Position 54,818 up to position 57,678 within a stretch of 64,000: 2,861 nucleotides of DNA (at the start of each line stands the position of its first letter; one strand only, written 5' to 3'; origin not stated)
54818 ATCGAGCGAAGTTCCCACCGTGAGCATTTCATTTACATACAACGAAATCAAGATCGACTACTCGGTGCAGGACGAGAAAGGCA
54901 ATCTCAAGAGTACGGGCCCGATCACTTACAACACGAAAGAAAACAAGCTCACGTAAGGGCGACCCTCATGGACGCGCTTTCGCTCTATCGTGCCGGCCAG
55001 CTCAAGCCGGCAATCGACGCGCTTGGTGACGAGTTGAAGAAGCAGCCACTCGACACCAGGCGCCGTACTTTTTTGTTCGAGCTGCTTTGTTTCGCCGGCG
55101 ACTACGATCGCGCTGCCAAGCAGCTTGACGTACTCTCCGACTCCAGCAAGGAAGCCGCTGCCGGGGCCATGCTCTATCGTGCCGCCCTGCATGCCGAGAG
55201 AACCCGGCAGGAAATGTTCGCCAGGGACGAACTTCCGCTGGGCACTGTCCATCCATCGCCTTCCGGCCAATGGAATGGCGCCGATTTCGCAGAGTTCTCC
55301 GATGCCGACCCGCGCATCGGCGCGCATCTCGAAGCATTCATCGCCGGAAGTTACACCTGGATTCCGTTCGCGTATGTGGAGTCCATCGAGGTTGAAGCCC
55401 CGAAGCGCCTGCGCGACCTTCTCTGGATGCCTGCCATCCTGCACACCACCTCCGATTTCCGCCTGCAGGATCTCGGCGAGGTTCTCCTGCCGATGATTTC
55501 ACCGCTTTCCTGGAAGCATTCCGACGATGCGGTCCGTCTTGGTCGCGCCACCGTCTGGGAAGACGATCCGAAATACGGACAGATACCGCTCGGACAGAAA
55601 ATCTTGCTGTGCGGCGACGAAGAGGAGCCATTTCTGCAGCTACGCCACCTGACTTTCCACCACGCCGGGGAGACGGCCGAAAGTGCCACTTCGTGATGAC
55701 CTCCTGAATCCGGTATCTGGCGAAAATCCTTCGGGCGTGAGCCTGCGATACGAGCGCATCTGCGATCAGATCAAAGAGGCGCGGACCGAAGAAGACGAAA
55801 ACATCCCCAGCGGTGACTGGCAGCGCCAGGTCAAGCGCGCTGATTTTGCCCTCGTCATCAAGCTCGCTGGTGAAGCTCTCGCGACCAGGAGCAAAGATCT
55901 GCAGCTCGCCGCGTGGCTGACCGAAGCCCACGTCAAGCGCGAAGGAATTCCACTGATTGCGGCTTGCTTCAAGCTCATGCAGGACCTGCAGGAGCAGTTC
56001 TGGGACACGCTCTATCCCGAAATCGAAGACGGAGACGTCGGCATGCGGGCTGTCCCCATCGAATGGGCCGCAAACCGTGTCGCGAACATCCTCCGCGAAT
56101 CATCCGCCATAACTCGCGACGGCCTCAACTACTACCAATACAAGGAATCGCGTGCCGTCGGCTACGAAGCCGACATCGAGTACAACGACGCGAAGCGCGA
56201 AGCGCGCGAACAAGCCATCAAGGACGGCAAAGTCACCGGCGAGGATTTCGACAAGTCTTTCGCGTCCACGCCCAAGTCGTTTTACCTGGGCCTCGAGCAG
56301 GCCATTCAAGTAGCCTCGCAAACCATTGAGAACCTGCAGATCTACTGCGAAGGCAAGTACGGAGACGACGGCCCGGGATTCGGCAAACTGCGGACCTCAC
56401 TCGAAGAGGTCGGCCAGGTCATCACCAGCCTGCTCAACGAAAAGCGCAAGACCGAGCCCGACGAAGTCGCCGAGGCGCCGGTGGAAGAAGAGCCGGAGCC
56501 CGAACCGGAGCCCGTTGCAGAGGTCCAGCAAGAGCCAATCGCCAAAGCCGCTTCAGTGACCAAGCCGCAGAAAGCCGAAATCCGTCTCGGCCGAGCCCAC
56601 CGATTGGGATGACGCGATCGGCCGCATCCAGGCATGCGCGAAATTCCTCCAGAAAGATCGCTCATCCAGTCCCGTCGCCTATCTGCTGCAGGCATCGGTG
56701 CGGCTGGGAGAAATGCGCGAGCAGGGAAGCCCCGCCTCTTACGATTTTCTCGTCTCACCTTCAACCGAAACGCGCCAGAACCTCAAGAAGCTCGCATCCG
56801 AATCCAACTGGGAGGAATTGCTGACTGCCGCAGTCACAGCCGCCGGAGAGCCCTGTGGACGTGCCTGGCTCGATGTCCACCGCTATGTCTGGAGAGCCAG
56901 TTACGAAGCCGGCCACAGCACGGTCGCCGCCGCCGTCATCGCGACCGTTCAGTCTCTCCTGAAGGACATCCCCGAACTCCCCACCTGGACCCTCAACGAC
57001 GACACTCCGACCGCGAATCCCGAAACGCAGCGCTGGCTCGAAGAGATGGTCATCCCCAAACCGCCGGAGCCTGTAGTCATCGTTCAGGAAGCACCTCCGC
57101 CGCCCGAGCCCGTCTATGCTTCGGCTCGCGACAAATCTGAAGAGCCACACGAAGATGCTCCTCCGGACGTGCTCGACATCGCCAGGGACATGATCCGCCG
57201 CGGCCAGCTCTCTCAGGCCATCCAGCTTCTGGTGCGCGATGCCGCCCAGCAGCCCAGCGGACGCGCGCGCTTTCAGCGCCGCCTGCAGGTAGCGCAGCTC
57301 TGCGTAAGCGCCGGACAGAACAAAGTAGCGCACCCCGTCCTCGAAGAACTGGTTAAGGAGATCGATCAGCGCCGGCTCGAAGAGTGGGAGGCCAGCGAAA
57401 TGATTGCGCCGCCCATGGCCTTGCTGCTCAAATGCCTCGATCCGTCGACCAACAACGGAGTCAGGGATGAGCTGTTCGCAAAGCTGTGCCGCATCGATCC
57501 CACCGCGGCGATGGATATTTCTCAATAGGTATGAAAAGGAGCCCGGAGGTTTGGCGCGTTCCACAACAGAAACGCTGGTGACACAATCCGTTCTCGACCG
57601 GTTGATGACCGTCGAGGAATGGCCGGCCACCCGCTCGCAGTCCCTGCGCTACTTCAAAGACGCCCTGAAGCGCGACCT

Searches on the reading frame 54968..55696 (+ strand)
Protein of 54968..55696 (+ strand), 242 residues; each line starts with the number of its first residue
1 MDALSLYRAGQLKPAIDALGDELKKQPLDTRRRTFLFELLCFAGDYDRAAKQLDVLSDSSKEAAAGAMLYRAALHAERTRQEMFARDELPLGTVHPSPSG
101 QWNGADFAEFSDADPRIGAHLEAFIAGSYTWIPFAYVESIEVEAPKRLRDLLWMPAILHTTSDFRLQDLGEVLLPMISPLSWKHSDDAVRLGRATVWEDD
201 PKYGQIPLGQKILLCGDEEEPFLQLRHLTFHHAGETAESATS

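Call 5: search_protein_families(library=pfam, proteins=[window:54968-55696:+], max_evalue=0.01)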
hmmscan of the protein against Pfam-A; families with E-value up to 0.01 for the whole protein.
window:54968-55696:+ (242 aa): 1 family
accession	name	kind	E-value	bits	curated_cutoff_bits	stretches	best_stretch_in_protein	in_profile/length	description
PF07024.18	ImpE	-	1.6e-36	125.4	25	1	104-228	1-121/122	ImpE protein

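Call 98: search_dna_similar(query=window:54968-55696:+, collection=plasmids, mode=protein, max_rows=30, rows=spread)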
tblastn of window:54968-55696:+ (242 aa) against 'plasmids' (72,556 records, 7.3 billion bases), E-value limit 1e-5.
Records with a match: 82; places in all: 82; records where one place covers at least 80% of the query: 80.
Best place of each record, by identity: <60% 82.
By first word of the organism name: Rhizobium 36; Leisingera 17; Paraburkholderia 3; Parasedimentitalea 2; Salmonella 2; Phyllobacterium 2; Escherichia 2; Sinorhizobium 2; Burkholderia 2; Neorhizobium 2; and 11 more.
By predicted mobility (MOB-suite, as given by PLSDB): non-mobilizable 60; conjugative 19; mobilizable 3.
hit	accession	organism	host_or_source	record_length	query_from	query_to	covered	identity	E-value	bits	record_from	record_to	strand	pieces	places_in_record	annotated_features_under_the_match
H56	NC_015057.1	Granulicella tundricola MP5ACTX9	-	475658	1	242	100%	54.3%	2e-75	255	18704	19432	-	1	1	type VI secretion system accessory protein TagJ | tssA: type VI secretion system protein TssA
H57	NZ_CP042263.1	Qingshengfaniella alkalisoli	cell culture,saline soil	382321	1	235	97%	32.3%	4e-26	113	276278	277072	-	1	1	type VI secretion system accessory protein TagJ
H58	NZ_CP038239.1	Leisingera sp. NJS201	cell culture,Marine Biofilm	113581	8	228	91%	32.7%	1e-24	108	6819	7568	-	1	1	type VI secretion system accessory protein TagJ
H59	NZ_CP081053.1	Leisingera aquaemixtae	-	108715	8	235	94%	31.4%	2e-23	105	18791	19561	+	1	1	type VI secretion system accessory protein TagJ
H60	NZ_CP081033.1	Leisingera aquaemixtae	-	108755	8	235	94%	31.1%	6e-23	103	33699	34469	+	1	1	type VI secretion system accessory protein TagJ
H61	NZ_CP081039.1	Leisingera sp. M527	-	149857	8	228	91%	31.9%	1e-23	105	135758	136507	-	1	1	type VI secretion system accessory protein TagJ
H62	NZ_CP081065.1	Leisingera caerulea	-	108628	8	234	94%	30.8%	1e-22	103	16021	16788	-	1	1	type VI secretion system accessory protein TagJ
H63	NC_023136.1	Leisingera methylohalidivorans DSM 14336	Seawater collected from a tide pool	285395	8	228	91%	31.5%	2e-23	105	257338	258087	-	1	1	type VI secretion system accessory protein TagJ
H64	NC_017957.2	Tistrella mobilis KA081020-065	-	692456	15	228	88%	31.8%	4e-17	87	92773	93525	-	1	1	type VI secretion system accessory protein TagJ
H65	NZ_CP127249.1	Parasedimentitalea psychrophila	single cell, bacteria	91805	8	228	91%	30.7%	5e-21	99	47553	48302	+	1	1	type VI secretion system accessory protein TagJ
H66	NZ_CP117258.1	Rhizobium tumorigenes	Rubus sp.,pure bacterial culture,Aerial ...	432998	12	240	95%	28.8%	5e-14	78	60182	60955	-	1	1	type VI secretion system accessory protein TagJ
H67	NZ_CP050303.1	Phyllobacterium sp. 628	Oxytropis pumilio,cell culture,root ...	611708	6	230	93%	28.8%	1e-13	77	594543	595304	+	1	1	type VI secretion system accessory protein TagJ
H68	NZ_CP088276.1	Phyllobacterium sp. T1293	Melilotus albus,Cell culture,root nodule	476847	5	230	93%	28.4%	3e-10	67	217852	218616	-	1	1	type VI secretion system accessory protein TagJ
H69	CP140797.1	Rhizobium beringeri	Trifolium pratense,whole organism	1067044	12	228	90%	29.0%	5e-10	66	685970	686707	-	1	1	type VI secretion system accessory protein TagJ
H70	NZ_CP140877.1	Rhizobium beringeri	Trifolium pratense,whole organism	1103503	12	228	90%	29.0%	5e-10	66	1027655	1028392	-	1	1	record has no annotation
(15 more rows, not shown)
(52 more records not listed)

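Call 99: get_annotated_region(hit=H57, flank=18000)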
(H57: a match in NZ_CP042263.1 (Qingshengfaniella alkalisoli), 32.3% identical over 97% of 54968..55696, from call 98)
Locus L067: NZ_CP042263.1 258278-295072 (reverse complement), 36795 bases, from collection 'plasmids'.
description: Qingshengfaniella alkalisoli strain LN3S51 plasmid unnamed2, complete sequence
organism: Qingshengfaniella alkalisoli (NCBI taxid 2599296)
taxonomy: Bacteria; Pseudomonadota; Alphaproteobacteria; Rhodobacterales; Paracoccaceae; Qingshengfaniella; Qingshengfaniella alkalisoli
host: -; source: cell culture,saline soil; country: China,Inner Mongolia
typing (MOB-suite, as given by PLSDB): non-mobilizable
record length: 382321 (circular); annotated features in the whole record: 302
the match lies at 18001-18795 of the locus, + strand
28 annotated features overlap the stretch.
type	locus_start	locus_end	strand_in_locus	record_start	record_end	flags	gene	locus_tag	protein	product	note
CDS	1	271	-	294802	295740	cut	-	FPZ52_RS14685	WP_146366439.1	branched-chain amino acid ABC transporter permease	GO:0015803 - branched-chain amino acid transport [Evidence IEA]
CDS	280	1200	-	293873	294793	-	-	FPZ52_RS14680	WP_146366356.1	branched-chain amino acid ABC transporter permease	GO:0015803 - branched-chain amino acid transport [Evidence IEA]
CDS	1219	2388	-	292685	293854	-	-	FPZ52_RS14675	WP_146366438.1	ABC transporter substrate-binding protein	-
CDS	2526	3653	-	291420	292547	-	-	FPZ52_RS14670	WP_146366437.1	fumarylacetoacetate hydrolase family protein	-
CDS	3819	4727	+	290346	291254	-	-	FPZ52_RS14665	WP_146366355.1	sugar kinase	-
CDS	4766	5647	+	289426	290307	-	-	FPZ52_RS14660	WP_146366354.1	LysR family transcriptional regulator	GO:0006355 - regulation of DNA-templated transcription [Evidence IEA]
CDS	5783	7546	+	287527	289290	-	-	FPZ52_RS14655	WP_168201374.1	ShlB/FhaC/HecB family hemolysin secretion/activation protein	-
CDS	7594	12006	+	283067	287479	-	-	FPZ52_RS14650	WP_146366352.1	MBG domain-containing protein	-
CDS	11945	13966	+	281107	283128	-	-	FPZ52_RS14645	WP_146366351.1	caspase family protein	GO:0006508 - proteolysis [Evidence IEA]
CDS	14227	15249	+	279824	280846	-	tssA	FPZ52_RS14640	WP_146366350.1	type VI secretion system protein TssA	-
CDS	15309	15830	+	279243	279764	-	tssB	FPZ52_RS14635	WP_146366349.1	type VI secretion system contractile sheath small subunit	GO:0033103 - protein secretion by the type VI secretion system [Evidence IEA]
CDS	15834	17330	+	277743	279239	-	tssC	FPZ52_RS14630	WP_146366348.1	type VI secretion system contractile sheath large subunit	GO:0033103 - protein secretion by the type VI secretion system [Evidence IEA]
CDS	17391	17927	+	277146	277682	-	-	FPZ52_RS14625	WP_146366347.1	type VI secretion system tube protein Hcp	-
CDS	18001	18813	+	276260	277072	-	-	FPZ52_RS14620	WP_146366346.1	type VI secretion system accessory protein TagJ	-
CDS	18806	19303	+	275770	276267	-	tssE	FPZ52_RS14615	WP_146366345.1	type VI secretion system baseplate subunit TssE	GO:0033103 - protein secretion by the type VI secretion system [Evidence IEA]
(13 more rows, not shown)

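Call 100: get_annotated_region(hit=H64, flank=18000)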
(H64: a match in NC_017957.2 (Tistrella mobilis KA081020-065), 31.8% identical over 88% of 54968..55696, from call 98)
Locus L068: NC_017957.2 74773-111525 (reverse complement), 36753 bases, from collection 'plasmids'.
description: Tistrella mobilis KA081020-065 plasmid pTM1, complete sequence
organism: Tistrella mobilis KA081020-065 (NCBI taxid 1110502)
taxonomy: Bacteria; Pseudomonadota; Alphaproteobacteria; Geminicoccales; Geminicoccaceae; Tistrella; Tistrella mobilis; Tistrella mobilis KA081020-065
host: -; source: -; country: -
typing (MOB-suite, as given by PLSDB): non-mobilizable; replicon rep_cluster_140
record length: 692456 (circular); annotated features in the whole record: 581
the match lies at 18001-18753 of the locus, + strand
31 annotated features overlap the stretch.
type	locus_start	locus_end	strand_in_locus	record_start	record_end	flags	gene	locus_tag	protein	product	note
CDS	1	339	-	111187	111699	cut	-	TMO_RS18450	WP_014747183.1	hypothetical protein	-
CDS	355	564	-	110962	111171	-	-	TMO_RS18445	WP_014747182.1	hypothetical protein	-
CDS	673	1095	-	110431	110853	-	-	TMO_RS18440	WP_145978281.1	hypothetical protein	-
CDS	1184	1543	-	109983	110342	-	-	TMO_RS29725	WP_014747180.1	immunity 22 family protein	-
CDS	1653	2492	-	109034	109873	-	-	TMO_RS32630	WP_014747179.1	hypothetical protein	-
CDS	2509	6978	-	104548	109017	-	-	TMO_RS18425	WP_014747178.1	RHS repeat-associated core domain-containing protein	-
CDS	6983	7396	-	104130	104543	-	-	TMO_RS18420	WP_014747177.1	DUF1795 domain-containing protein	-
CDS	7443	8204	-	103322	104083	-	-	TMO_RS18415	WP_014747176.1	hypothetical protein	-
CDS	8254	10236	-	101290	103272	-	tssI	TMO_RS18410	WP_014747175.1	type VI secretion system tip protein TssI/VgrG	GO:0033103 - protein secretion by the type VI secretion system [Evidence IEA]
CDS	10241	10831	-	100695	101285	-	-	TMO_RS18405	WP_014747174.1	hypothetical protein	-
CDS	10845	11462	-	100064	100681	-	-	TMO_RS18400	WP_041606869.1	hypothetical protein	-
CDS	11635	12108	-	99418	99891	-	-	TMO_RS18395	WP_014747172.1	type VI secretion system tube protein Hcp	-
CDS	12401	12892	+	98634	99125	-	-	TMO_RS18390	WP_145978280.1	peptidase S1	-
CDS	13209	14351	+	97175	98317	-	tssA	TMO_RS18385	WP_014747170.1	type VI secretion system protein TssA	-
CDS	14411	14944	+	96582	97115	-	tssB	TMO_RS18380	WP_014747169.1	type VI secretion system contractile sheath small subunit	GO:0033103 - protein secretion by the type VI secretion system [Evidence IEA]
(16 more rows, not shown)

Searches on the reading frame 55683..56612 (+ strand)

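Call 6: search_protein_families(library=pfam, proteins=[window:55683-56612:+], max_evalue=0.01)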
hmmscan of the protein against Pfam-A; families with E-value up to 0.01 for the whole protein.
window:55683-56612:+ (309 aa): 1 family
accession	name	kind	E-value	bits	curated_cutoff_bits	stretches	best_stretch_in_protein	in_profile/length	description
PF06812.17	ImpA_N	-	2e-33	115.5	26.9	1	8-129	1-117/119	ImpA, N-terminal, type VI secretion system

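Call 11: search_protein_families(library=ncbifam, proteins=[window:55683-56612:+], max_evalue=1)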
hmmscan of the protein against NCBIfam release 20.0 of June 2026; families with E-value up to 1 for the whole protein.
window:55683-56612:+ (309 aa): 4 families
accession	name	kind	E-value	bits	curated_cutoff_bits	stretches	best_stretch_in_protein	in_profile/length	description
TIGR03363.1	VI_chp_8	equivalog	2e-59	202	160.85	1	5-292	4-290/353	type VI secretion system protein TssA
TIGR03362.1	VI_chp_7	equivalog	1.3e-13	50.8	230.1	1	5-142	3-128/476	type VI secretion system protein TssA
NF041244.1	IglI_fam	subfamily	0.0017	18.3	100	1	211-284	114-192/290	type VI secretion system protein IglI family protein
NF008082.0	PRK10819.1-3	equivalog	0.15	11.8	265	1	258-296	64-102/242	TonB system transport protein TonB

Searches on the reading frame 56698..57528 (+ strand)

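Call 11: search_protein_families(library=ncbifam, proteins=[window:56698-57528:+], max_evalue=1)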
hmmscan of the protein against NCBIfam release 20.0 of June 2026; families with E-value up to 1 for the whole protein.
window:56698-57528:+ (276 aa): 2 families
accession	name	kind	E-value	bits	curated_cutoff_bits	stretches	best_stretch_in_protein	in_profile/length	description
TIGR03362.1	VI_chp_7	equivalog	5.4e-32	111.4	230.1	1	18-231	270-464/476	type VI secretion system protein TssA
NF008754.0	PRK11788.1-2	equivalog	0.036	13.1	670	1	158-222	282-345/386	lipopolysaccharide assembly protein LapB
